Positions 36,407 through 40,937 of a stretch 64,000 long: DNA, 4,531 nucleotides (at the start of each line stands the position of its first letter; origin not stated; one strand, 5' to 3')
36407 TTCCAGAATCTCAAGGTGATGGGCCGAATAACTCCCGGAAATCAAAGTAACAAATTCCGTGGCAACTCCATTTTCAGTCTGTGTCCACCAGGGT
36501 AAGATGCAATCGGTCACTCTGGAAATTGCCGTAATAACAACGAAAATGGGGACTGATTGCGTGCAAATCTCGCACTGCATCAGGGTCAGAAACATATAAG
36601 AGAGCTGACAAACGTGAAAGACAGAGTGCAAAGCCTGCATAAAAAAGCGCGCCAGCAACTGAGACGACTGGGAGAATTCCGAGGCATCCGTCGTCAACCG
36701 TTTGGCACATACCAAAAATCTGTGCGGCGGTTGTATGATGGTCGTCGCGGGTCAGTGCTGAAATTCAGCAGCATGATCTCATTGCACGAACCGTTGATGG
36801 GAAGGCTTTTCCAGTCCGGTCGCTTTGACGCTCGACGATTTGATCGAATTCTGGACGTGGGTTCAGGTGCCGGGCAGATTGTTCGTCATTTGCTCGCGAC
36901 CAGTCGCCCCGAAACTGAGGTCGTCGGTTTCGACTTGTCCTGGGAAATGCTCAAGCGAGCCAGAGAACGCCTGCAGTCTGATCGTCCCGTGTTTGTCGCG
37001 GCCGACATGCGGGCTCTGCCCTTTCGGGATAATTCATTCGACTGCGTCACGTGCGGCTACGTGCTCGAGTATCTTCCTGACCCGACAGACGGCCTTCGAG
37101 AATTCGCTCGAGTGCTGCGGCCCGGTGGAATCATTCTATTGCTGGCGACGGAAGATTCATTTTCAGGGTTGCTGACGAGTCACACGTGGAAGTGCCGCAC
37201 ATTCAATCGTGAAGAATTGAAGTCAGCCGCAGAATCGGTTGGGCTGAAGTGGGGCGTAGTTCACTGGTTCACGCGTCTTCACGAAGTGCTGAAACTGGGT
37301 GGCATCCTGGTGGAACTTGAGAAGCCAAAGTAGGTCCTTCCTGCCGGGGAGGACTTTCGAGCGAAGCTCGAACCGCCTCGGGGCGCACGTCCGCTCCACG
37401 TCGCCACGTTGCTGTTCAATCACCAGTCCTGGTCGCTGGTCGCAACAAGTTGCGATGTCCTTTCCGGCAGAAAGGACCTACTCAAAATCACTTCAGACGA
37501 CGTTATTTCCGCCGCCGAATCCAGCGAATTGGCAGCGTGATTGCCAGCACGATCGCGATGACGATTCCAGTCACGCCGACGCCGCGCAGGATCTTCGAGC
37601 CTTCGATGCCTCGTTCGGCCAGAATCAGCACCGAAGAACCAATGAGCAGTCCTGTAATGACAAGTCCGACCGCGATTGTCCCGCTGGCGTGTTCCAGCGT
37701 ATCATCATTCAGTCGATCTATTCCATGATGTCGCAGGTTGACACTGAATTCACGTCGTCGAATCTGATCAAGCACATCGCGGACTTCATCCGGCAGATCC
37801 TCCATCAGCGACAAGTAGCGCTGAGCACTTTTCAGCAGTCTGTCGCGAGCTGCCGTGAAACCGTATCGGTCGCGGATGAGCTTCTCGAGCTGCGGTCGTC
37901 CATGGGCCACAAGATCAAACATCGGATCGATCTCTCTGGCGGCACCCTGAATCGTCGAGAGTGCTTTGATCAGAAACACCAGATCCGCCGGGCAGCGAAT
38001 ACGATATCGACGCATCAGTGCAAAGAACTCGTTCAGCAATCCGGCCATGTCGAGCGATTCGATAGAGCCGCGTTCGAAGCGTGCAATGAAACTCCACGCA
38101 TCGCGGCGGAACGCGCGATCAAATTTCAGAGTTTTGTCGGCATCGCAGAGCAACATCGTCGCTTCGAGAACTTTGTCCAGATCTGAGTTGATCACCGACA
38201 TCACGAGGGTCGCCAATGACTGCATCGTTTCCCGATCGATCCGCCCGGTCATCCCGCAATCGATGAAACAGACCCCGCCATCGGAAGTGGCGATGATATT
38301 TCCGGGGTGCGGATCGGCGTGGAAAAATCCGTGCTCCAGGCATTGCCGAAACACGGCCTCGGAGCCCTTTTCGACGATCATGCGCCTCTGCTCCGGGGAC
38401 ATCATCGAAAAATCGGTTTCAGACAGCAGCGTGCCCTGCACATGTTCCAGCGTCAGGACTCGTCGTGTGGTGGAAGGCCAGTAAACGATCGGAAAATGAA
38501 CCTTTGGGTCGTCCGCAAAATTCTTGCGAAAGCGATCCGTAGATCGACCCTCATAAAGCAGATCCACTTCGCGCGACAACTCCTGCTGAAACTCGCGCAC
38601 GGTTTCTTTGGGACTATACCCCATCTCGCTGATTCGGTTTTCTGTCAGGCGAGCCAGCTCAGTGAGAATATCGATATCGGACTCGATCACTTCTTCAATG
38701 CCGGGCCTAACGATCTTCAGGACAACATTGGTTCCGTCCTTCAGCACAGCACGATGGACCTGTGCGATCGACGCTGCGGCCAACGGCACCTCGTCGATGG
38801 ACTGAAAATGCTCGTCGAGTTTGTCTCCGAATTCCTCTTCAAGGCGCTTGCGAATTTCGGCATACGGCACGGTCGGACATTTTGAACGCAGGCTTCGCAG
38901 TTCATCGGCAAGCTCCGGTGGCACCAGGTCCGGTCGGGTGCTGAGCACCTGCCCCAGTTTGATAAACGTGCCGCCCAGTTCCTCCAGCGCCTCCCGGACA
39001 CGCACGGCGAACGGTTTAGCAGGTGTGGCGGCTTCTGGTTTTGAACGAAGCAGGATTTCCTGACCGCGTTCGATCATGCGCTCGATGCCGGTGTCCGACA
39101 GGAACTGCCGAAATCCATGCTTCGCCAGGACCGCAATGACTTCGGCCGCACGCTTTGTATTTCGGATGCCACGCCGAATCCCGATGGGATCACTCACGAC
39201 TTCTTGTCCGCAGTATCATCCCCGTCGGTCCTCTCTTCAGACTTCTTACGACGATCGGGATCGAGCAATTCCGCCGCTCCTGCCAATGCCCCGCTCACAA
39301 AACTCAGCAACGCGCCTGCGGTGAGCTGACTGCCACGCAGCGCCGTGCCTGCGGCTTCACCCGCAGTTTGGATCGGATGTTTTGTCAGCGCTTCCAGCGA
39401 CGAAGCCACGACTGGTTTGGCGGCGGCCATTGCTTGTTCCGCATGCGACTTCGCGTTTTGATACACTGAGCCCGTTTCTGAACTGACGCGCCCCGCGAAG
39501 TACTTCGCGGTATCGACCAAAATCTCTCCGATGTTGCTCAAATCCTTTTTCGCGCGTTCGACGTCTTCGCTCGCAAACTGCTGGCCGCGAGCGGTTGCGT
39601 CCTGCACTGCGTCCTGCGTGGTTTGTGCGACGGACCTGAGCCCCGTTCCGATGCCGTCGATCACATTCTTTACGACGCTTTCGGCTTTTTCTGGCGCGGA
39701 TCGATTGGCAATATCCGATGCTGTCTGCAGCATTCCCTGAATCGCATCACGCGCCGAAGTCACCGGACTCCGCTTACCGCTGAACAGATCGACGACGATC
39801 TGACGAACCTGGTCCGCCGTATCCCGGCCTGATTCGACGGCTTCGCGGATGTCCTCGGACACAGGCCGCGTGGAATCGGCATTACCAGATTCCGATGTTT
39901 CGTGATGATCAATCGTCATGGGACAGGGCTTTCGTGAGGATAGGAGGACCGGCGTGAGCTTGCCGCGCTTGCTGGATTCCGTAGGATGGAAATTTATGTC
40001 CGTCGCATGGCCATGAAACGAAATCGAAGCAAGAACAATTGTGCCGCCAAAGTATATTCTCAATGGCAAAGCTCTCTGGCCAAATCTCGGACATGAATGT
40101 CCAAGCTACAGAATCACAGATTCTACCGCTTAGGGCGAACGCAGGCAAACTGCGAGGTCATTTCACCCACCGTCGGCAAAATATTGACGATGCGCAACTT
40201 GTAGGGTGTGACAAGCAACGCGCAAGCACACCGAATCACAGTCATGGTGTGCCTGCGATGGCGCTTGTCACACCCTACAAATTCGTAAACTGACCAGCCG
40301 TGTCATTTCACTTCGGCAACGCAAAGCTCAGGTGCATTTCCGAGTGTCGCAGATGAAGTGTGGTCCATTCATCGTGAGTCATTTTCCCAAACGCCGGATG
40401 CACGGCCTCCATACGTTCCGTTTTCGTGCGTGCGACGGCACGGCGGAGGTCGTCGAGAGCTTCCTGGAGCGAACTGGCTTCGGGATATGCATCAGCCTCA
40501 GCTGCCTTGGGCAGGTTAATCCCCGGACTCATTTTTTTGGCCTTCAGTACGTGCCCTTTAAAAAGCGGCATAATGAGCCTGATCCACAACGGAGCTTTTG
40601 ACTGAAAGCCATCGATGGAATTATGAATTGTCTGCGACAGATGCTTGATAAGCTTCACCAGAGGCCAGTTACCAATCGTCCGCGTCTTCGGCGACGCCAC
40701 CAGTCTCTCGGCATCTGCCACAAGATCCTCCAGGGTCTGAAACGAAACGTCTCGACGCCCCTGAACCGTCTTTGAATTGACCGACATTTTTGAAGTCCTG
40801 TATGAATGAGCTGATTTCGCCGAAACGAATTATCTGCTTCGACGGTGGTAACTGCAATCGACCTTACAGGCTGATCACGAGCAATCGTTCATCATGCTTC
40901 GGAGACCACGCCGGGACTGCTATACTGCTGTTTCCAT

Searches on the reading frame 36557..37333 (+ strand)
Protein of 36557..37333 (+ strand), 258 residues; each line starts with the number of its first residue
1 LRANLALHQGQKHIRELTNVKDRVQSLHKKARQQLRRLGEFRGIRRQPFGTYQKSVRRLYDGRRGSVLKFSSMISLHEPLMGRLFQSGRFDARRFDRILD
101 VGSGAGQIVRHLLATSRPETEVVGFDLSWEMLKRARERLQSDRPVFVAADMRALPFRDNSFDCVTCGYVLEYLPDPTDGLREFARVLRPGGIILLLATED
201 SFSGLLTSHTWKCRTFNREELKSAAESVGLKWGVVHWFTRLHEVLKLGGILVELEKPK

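Call 12: search_protein_families(library=pfam, proteins=[window:36557-37333:+], max_evalue=0.001)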
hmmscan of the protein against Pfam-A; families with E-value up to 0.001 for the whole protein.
window:36557-37333:+ (258 aa): 10 families
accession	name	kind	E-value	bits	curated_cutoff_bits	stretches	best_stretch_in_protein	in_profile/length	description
PF08241.18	Methyltransf_11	-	1e-27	97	21.2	1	99-194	1-94/95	Methyltransferase domain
PF13649.12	Methyltransf_25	-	3.6e-24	85.7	27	1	98-191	1-97/97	Methyltransferase domain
PF01209.24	Ubie_methyltran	-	1.1e-20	74.4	20.1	1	72-199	25-155/233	ubiE/COQ5 methyltransferase family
PF13847.12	Methyltransf_31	-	1.7e-20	73.6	27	1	97-196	6-110/145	Methyltransferase domain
PF08242.18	Methyltransf_12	-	2.8e-20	73.3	30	1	99-193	1-98/98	Methyltransferase domain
PF13489.12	Methyltransf_23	-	2.2e-15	57.2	27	1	92-231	20-160/164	Methyltransferase domain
PF05175.20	MTS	-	4.4e-05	23.6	23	1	90-164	27-102/170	Methyltransferase small domain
PF05219.18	DREV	-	9.1e-05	22.1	26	1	67-194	64-185/265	DREV methyltransferase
PF05891.18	Methyltransf_PK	-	0.00031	20.8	27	1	80-195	41-159/218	AdoMet dependent proline di-methyltransferase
PF05148.21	Methyltransf_8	-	0.00054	20.3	27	0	143-195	105-156/219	Hypothetical methyltransferase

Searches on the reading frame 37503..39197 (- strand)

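Call 12: search_protein_families(library=pfam, proteins=[window:37503-39197:-], max_evalue=0.001)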
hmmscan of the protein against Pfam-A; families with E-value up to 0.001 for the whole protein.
window:37503-39197:- (564 aa): 2 families
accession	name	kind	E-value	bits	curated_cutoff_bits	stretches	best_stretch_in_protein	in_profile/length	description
PF03109.22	ABC1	-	2.3e-75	253.3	22.9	1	103-346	2-243/244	ABC1 atypical kinase-like domain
PF01636.29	APH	-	2.4e-05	24.7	23.2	1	286-321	161-201/239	Phosphotransferase enzyme family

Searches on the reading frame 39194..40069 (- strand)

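Call 12: search_protein_families(library=pfam, proteins=[window:39194-40069:-], max_evalue=0.001)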
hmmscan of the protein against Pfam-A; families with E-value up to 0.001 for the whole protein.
window:39194-40069:- (291 aa): 1 family
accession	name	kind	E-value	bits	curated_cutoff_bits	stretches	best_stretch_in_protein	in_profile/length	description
PF20572.3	DUF6781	-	1.2e-15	58.4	27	1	69-270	10-212/213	Family of unknown function (DUF6781)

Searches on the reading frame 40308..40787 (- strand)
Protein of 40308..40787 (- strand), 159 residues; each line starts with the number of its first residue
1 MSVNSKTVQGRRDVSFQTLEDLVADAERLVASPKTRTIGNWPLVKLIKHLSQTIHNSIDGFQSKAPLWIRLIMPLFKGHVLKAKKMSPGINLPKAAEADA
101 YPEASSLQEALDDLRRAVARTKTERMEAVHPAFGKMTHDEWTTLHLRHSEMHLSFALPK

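Call 12: search_protein_families(library=pfam, proteins=[window:40308-40787:-], max_evalue=0.001)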
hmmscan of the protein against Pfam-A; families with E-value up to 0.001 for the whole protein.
window:40308-40787:- (159 aa): 2 families
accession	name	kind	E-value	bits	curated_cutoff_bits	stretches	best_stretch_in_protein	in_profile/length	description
PF07606.16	DUF1569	-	4e-20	73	21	1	11-158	4-151/152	Protein of unknown function (DUF1569)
PF12867.12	DinB_2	-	0.001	20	24.8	0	33-154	25-126/128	DinB superfamily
